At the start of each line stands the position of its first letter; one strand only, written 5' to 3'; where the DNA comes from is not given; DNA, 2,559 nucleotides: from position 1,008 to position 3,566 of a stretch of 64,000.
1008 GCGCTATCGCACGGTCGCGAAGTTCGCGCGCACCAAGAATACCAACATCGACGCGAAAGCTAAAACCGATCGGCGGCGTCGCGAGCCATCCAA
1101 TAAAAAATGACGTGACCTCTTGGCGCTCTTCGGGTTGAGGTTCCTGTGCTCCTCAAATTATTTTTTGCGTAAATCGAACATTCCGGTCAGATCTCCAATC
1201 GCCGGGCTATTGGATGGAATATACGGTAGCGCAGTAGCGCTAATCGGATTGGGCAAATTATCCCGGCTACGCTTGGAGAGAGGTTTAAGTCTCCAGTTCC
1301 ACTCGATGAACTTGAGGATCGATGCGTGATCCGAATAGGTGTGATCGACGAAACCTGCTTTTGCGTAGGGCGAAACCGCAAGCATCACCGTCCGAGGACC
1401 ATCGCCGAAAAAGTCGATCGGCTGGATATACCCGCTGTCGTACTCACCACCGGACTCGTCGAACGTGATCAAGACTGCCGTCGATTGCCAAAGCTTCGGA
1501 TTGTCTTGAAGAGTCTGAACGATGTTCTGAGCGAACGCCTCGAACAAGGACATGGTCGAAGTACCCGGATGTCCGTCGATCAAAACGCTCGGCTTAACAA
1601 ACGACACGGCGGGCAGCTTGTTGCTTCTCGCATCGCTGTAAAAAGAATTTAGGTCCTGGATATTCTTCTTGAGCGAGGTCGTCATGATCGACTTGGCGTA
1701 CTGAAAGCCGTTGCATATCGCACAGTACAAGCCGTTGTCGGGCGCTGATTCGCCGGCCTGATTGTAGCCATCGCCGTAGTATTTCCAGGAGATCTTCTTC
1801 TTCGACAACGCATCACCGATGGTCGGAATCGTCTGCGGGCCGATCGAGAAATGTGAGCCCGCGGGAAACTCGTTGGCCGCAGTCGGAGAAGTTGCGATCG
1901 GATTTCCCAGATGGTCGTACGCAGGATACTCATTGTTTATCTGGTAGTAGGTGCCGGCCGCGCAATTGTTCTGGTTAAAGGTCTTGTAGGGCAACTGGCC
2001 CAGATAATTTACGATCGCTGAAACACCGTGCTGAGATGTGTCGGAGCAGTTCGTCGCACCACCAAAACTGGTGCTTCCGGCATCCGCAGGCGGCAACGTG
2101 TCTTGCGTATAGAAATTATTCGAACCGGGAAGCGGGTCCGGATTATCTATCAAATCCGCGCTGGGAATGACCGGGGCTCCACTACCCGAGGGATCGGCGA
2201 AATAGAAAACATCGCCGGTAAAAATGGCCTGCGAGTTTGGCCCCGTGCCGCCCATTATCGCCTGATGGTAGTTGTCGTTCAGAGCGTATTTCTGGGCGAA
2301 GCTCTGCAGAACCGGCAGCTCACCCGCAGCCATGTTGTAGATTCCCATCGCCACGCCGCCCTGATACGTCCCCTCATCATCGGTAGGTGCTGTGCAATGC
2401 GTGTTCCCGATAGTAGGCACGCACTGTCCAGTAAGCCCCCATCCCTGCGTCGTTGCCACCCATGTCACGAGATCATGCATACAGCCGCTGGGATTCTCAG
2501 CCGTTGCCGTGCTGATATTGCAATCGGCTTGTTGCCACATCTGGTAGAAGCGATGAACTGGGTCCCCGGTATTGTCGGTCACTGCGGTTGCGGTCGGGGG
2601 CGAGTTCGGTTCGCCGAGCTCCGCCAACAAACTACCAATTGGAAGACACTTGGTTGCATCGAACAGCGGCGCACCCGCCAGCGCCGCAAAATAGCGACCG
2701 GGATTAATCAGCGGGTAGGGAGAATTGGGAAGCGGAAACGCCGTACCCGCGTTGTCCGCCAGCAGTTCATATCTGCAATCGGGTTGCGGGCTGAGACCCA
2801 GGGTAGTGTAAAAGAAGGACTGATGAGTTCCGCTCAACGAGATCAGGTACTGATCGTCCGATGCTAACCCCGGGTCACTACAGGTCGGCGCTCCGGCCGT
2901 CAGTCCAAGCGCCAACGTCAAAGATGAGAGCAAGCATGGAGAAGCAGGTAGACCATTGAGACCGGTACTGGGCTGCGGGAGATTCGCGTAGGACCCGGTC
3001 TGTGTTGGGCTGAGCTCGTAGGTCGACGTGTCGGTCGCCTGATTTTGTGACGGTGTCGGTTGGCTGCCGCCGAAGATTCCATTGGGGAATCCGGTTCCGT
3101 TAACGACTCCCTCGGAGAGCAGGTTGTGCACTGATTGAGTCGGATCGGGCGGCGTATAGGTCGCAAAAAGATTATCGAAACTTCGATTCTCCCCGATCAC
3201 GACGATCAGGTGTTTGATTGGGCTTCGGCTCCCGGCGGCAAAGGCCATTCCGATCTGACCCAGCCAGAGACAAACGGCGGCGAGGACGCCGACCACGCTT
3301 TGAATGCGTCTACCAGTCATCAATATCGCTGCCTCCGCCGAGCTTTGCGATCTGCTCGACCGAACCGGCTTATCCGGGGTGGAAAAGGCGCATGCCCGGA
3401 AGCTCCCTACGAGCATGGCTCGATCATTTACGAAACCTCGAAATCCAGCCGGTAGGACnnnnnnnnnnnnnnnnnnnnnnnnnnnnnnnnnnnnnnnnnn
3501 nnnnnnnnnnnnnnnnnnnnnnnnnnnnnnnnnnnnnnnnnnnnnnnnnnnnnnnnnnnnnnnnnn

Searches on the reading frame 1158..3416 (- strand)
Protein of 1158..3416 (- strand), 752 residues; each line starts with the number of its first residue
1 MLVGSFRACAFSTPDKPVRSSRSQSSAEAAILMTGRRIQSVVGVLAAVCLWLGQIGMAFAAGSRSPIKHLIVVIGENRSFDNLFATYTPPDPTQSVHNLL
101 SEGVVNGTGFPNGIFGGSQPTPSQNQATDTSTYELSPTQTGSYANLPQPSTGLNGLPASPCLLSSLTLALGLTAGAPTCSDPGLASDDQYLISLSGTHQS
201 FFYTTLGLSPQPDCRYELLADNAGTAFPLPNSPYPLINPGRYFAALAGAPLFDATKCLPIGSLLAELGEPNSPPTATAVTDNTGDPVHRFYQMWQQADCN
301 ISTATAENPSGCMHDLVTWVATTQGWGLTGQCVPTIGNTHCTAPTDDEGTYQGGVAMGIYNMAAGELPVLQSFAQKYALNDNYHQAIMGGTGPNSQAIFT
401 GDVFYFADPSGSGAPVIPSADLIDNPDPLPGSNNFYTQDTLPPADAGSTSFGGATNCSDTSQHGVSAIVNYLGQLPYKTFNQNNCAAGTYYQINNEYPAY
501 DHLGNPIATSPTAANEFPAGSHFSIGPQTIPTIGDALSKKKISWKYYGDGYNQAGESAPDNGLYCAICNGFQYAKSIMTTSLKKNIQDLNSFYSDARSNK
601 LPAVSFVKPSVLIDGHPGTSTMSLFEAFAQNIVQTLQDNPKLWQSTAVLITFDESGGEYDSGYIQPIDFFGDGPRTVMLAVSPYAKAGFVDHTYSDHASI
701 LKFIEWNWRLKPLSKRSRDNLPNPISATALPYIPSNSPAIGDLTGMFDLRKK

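Call 13: search_protein_families(library=pfam, proteins=[window:1158-3416:-], max_evalue=0.00001)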
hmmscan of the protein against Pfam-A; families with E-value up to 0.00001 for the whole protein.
window:1158-3416:- (752 aa): 1 family
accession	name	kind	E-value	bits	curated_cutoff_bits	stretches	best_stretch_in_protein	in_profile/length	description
PF04185.19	Phosphoesterase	-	1.1e-53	183.2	23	1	270-711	52-356/356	Phosphoesterase family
